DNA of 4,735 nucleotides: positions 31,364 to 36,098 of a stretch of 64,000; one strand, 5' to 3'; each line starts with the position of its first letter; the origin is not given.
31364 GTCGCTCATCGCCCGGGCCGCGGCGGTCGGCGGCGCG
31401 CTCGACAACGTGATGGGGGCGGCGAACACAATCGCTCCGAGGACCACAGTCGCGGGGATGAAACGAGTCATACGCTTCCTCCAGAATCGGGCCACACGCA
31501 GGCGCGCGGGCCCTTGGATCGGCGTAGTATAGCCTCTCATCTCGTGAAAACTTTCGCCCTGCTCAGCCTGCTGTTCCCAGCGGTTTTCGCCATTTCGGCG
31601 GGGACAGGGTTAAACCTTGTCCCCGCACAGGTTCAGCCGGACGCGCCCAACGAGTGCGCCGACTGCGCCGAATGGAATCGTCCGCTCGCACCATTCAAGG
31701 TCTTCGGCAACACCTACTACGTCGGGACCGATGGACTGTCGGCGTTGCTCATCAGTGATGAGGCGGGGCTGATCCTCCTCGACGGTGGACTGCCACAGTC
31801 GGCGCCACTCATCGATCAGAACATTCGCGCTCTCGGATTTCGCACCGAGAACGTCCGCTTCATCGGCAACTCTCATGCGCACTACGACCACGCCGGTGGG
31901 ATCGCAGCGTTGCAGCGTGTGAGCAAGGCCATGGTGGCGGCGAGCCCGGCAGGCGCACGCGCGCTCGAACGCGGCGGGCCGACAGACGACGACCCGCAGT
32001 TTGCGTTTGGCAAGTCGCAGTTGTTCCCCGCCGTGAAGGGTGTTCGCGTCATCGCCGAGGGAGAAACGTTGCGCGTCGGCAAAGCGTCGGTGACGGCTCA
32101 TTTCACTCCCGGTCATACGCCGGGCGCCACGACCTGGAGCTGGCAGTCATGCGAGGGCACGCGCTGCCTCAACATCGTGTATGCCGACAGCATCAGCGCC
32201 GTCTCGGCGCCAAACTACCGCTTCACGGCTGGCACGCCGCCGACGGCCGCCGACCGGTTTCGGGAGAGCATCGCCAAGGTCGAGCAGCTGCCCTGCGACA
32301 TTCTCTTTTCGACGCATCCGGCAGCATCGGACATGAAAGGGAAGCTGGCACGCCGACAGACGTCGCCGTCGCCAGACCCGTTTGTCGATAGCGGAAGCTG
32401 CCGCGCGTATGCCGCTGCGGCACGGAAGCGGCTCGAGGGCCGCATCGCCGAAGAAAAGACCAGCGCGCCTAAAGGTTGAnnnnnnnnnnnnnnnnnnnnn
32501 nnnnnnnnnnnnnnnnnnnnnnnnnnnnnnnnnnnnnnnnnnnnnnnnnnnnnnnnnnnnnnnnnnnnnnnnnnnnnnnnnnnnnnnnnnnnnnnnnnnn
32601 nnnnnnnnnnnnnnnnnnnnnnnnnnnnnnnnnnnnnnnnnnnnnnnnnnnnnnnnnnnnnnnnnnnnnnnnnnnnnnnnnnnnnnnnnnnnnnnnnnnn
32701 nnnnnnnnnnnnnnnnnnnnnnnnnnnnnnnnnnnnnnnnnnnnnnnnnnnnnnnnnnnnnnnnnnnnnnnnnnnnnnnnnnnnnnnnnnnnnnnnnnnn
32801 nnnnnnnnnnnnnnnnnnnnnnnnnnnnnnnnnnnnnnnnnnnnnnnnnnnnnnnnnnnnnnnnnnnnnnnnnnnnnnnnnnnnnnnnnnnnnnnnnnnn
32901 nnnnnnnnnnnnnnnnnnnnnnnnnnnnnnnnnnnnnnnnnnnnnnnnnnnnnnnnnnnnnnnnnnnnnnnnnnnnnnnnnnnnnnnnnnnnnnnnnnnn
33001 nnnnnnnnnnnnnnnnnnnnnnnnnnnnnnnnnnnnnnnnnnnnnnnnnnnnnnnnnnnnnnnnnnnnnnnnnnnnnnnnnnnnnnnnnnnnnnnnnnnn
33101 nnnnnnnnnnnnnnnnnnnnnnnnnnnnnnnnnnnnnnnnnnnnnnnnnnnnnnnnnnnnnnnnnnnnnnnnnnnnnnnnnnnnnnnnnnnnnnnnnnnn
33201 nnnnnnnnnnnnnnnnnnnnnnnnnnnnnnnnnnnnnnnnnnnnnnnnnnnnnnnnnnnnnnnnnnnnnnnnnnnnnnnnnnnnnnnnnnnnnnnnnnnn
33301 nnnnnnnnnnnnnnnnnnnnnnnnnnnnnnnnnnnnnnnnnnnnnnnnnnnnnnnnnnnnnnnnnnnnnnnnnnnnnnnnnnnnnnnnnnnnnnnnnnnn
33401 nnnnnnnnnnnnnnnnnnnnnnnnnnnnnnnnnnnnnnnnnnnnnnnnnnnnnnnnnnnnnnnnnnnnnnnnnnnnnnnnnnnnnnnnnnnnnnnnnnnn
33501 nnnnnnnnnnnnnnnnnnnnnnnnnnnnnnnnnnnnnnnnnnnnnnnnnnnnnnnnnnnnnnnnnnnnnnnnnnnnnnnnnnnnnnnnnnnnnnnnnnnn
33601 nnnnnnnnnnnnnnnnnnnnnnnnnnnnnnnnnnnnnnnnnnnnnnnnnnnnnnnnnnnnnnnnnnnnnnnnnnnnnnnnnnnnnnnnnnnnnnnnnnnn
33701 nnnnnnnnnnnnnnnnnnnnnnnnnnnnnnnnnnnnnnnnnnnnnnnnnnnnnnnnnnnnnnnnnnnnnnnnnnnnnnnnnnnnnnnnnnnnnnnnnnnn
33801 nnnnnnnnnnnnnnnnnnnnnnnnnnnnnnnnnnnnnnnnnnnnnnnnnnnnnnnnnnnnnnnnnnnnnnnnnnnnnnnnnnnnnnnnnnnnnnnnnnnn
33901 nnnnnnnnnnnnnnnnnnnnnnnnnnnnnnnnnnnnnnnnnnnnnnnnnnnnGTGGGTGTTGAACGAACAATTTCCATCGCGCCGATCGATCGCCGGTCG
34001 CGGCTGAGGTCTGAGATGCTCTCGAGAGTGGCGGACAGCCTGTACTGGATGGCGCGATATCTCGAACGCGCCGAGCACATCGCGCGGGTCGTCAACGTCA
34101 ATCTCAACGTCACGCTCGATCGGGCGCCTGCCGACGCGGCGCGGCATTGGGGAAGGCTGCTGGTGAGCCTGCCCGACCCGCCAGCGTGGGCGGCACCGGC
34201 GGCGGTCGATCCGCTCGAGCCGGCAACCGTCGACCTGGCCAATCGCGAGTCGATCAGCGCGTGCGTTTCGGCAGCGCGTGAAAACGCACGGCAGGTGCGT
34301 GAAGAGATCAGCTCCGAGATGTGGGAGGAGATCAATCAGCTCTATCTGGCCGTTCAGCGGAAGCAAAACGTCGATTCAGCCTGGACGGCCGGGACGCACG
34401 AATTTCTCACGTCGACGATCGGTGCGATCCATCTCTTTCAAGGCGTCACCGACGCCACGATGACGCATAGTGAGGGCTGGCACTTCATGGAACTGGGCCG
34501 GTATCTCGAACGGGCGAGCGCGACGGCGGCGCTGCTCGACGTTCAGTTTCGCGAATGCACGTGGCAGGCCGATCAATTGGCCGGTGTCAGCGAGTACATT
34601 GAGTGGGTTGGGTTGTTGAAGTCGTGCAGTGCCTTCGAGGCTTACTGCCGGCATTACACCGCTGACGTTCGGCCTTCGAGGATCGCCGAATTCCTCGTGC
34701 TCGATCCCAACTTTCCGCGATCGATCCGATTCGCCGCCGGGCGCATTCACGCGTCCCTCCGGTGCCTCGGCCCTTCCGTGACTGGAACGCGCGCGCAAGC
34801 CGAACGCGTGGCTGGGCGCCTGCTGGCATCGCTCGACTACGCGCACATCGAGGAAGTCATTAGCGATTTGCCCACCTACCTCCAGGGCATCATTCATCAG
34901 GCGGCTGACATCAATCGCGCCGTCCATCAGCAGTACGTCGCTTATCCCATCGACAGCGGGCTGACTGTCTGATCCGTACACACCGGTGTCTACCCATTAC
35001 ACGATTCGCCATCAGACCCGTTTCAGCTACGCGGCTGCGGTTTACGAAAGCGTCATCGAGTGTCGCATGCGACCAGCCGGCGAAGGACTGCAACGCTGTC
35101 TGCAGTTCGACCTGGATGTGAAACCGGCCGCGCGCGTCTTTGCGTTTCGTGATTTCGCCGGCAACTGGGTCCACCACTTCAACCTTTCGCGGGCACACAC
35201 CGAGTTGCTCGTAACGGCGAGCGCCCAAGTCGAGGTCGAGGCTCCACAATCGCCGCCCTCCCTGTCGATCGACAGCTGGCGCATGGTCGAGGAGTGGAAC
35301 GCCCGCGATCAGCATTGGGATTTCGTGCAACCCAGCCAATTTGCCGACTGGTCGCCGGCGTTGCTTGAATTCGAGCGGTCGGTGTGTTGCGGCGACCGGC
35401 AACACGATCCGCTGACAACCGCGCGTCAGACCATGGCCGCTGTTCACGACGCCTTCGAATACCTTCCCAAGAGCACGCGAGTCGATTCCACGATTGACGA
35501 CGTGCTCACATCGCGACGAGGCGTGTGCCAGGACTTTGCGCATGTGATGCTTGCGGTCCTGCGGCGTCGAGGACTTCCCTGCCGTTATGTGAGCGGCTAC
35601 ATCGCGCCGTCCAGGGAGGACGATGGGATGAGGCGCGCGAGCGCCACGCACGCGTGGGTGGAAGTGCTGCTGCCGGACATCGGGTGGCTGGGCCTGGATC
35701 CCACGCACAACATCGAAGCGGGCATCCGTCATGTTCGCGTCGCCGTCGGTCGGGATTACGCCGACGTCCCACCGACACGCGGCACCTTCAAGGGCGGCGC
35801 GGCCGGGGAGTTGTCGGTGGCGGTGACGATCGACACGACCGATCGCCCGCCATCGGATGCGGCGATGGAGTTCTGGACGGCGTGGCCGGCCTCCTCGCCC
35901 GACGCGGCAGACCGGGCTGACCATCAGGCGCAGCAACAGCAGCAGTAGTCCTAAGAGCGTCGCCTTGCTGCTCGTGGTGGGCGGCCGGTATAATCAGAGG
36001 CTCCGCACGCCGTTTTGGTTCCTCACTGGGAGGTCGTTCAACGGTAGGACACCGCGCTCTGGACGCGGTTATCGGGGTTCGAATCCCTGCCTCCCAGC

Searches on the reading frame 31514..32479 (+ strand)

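Call 61: search_protein_families(library=pfam, proteins=[window:31514-32479:+], max_evalue=0.0001)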
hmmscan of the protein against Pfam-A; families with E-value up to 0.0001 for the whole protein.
window:31514-32479:+ (321 aa): 2 families
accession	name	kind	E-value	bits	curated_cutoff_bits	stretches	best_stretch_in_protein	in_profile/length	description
PF00753.33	Lactamase_B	-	1.3e-14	55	22.7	1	76-205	7-134/196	Metallo-beta-lactamase superfamily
PF12706.13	Lactamase_B_2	-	1.8e-05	24.8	27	1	109-199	26-109/200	Beta-lactamase superfamily domain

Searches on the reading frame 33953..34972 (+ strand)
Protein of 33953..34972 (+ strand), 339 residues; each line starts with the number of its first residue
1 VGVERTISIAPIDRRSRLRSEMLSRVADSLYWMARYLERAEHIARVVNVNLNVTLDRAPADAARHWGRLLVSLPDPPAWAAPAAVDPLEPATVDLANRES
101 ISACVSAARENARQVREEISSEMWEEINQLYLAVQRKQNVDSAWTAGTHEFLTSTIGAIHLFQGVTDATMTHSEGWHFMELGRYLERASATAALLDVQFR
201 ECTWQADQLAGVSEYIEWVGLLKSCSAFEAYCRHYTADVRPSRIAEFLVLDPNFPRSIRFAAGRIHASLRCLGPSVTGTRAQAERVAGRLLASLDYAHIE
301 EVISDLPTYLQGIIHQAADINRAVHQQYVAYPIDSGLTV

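Call 61: search_protein_families(library=pfam, proteins=[window:33953-34972:+], max_evalue=0.0001)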
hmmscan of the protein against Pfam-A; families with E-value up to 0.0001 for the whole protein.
window:33953-34972:+ (339 aa): 1 family
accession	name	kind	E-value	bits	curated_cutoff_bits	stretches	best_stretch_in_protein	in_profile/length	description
PF04168.17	Alpha-E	-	1.1e-90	304.8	20.8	1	22-328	1-293/294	A predicted alpha-helical domain with a conserved ER motif.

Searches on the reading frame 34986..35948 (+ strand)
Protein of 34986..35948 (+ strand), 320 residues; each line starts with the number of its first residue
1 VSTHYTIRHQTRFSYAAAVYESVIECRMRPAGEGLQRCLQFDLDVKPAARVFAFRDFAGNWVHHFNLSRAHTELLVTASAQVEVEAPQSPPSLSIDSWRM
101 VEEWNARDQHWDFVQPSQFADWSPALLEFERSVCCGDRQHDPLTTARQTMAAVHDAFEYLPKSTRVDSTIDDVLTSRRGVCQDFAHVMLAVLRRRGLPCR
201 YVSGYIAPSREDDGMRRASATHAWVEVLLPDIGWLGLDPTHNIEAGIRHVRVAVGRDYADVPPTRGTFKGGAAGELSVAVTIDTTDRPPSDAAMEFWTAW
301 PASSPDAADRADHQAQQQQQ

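Call 61: search_protein_families(library=pfam, proteins=[window:34986-35948:+], max_evalue=0.0001)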
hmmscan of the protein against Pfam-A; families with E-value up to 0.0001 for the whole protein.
window:34986-35948:+ (320 aa): 2 families
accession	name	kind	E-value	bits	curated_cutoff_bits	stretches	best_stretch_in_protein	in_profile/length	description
PF01841.26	Transglut_core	-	2.5e-23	82.8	23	1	139-239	11-108/108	Transglutaminase-like superfamily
PF08379.15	Bact_transglu_N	-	7.4e-22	78.3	27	1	5-83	1-80/80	Bacterial transglutaminase-like N-terminal region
